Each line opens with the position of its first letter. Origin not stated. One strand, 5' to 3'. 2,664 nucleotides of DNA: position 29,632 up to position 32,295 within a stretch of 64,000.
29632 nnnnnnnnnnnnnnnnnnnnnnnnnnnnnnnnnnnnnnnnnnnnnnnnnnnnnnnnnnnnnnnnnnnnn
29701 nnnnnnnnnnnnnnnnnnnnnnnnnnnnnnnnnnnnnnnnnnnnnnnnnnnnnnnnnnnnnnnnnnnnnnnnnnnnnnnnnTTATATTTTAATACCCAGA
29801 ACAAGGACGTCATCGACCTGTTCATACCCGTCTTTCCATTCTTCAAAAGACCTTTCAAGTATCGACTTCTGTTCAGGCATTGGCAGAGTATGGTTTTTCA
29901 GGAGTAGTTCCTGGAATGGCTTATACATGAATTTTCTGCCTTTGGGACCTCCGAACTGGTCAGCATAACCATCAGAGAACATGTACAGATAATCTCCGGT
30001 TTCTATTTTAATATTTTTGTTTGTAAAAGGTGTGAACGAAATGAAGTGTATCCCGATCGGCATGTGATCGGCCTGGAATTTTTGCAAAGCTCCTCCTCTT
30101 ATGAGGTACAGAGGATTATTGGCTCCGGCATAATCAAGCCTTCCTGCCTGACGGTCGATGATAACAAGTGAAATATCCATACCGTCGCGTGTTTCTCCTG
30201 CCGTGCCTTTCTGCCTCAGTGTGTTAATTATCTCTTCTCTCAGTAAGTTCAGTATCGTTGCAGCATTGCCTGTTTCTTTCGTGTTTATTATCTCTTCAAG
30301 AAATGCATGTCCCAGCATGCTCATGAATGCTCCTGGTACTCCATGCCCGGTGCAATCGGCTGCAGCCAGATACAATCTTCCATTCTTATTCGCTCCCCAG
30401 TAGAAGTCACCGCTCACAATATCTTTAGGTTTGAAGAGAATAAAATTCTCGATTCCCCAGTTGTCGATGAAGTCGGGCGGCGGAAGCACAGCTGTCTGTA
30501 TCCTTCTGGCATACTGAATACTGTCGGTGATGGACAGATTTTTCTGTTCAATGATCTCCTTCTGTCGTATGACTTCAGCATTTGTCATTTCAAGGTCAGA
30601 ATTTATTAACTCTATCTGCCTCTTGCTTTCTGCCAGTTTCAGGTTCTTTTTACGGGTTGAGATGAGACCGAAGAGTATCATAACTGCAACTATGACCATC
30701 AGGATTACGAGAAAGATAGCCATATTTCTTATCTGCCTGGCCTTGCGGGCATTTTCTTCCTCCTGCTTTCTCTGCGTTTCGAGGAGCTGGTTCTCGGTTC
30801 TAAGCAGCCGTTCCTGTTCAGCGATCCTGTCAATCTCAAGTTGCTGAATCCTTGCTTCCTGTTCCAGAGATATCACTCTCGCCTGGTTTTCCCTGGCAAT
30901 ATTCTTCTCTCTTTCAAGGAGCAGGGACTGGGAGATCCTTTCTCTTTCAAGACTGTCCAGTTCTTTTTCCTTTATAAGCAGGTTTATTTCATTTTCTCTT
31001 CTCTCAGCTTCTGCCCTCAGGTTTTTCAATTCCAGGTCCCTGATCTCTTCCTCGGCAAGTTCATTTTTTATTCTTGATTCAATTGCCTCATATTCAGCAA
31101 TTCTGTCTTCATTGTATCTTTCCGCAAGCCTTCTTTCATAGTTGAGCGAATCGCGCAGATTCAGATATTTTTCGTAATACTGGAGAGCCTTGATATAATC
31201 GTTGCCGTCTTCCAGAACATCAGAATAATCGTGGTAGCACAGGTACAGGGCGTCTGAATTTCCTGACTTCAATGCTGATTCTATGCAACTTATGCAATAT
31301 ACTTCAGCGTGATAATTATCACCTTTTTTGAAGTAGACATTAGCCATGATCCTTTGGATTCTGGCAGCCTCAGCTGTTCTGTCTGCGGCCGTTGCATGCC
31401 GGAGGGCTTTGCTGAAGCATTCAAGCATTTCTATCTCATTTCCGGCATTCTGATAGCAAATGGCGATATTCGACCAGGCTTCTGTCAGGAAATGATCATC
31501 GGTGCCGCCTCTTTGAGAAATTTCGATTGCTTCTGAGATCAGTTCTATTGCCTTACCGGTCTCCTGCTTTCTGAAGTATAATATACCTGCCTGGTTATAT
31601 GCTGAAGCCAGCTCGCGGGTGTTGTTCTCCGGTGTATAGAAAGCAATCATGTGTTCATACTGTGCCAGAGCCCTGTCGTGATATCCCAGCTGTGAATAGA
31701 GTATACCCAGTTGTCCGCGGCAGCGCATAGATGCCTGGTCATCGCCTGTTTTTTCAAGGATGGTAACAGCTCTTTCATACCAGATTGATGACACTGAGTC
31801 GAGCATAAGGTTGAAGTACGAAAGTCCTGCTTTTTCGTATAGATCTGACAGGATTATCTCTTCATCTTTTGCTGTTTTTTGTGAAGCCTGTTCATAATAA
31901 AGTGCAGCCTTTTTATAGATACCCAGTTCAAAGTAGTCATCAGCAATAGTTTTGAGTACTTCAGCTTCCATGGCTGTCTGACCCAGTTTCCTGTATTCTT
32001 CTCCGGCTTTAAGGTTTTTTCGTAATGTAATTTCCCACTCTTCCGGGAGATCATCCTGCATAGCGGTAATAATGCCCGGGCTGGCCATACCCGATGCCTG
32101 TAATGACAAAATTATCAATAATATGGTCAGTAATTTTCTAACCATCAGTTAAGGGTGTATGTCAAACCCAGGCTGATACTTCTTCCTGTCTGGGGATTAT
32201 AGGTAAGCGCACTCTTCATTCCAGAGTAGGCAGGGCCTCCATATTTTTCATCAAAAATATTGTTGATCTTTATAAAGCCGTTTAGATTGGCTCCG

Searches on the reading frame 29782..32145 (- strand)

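Call 43: search_protein_families(library=pfam, proteins=[window:29782-32145:-])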
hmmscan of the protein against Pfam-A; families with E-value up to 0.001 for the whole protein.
window:29782-32145:- (787 aa): 7 families
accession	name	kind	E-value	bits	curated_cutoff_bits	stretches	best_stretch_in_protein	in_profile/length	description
PF13424.12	TPR_12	-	2.7e-23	82.4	30.1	3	179-251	2-75/77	Tetratricopeptide repeat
PF07228.17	SpoIIE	-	1.6e-19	71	25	1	588-786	2-190/192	Stage II sporulation protein E (SpoIIE)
PF07719.23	TPR_2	-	4.2e-12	45.6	27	0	61-88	1-28/34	Tetratricopeptide repeat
PF00515.34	TPR_1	-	7.2e-11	41.9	27.8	0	180-210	1-31/34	Tetratricopeptide repeat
PF13181.12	TPR_8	-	1.2e-07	31.7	25.7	0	180-210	1-31/34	Tetratricopeptide repeat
PF14938.12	SNAP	-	9e-07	29.1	25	1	165-326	19-180/282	Soluble NSF attachment protein, SNAP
PF13428.12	TPR_14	-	7e-05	23.6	23.5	0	62-98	2-38/44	Tetratricopeptide repeat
